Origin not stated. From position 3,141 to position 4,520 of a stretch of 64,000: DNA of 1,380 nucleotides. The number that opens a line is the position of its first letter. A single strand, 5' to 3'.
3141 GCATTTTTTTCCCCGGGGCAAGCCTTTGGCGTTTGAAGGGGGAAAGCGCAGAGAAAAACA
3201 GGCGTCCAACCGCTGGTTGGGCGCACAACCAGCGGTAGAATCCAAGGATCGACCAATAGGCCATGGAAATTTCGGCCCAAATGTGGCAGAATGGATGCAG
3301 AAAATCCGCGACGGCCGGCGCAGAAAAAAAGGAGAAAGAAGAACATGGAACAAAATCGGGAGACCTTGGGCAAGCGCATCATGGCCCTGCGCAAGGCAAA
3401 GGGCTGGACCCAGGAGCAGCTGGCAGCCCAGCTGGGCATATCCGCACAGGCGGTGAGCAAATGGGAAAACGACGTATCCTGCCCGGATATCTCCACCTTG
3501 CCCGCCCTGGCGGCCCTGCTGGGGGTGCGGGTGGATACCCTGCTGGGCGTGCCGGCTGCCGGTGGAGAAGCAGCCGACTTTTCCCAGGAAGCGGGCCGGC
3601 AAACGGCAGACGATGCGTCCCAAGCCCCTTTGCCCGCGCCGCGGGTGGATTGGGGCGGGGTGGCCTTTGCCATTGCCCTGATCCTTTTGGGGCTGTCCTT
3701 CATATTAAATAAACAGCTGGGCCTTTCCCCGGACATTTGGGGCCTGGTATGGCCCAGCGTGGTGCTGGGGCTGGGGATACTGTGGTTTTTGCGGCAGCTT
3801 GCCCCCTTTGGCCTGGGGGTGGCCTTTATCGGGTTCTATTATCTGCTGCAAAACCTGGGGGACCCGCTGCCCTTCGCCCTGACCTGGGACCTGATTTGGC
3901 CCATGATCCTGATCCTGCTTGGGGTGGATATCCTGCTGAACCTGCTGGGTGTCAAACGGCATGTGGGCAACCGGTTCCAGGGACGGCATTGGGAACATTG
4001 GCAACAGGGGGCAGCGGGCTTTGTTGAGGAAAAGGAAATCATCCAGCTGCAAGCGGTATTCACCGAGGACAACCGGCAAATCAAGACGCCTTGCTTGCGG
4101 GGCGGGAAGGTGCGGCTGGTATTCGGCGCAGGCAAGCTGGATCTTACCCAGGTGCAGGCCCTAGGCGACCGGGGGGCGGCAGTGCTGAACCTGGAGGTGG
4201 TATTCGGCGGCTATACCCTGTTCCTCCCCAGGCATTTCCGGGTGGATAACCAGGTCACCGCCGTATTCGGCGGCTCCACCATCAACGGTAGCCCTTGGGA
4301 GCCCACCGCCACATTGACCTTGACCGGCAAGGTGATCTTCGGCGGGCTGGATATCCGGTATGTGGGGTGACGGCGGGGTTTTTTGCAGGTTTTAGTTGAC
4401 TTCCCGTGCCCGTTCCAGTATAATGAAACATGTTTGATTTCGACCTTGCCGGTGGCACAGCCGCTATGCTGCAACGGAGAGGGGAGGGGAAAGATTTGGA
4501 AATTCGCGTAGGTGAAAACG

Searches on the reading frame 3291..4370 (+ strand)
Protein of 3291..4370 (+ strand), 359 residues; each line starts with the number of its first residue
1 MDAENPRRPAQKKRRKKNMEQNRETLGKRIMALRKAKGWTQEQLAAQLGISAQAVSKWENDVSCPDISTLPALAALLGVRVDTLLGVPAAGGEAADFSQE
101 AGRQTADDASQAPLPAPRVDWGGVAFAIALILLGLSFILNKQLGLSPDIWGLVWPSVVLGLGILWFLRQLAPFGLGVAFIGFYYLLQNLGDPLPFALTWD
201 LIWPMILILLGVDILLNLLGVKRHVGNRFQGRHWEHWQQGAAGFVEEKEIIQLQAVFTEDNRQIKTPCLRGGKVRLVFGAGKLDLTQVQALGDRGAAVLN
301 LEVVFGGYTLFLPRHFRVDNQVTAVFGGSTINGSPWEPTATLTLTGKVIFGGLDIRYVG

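Call 35: search_protein_families(library=pfam, proteins=[window:3291-4370:+], max_evalue=0.001)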
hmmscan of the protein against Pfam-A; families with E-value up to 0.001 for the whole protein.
window:3291-4370:+ (359 aa): 10 families
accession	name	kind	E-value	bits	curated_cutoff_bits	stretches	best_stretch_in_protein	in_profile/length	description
PF01381.28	HTH_3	-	9.4e-18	64.4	23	1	30-83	1-54/55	Helix-turn-helix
PF13560.12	HTH_31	-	2.1e-10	41.2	27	1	26-82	2-59/64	Helix-turn-helix domain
PF12844.13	HTH_19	-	4.4e-10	39.8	30.2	1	27-85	1-59/64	Helix-turn-helix domain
PF22570.1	LiaF-TM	-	5.1e-08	34.1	27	1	126-217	2-93/98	LiaF transmembrane domain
PF18917.5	LiaI-LiaF-like_TM1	-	8.1e-08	32.7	27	1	173-215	3-42/42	LiaI-LiaF-like transmembrane region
PF13443.12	HTH_26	-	4.8e-07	30.4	22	1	32-87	4-60/63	Cro/C1-type HTH DNA-binding domain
PF13384.12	HTH_23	-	2.4e-05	24.5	24.6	1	28-58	6-37/50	Homeodomain-like domain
PF04545.22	Sigma70_r4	-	0.00042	20.2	24.1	1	28-59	10-41/50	Sigma-70, region 4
PF13518.12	HTH_28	-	0.00046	20.7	25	0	29-60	3-34/52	Helix-turn-helix domain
PF13744.12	HTH_37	-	0.00051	20.2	27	1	22-78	15-72/80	Helix-turn-helix domain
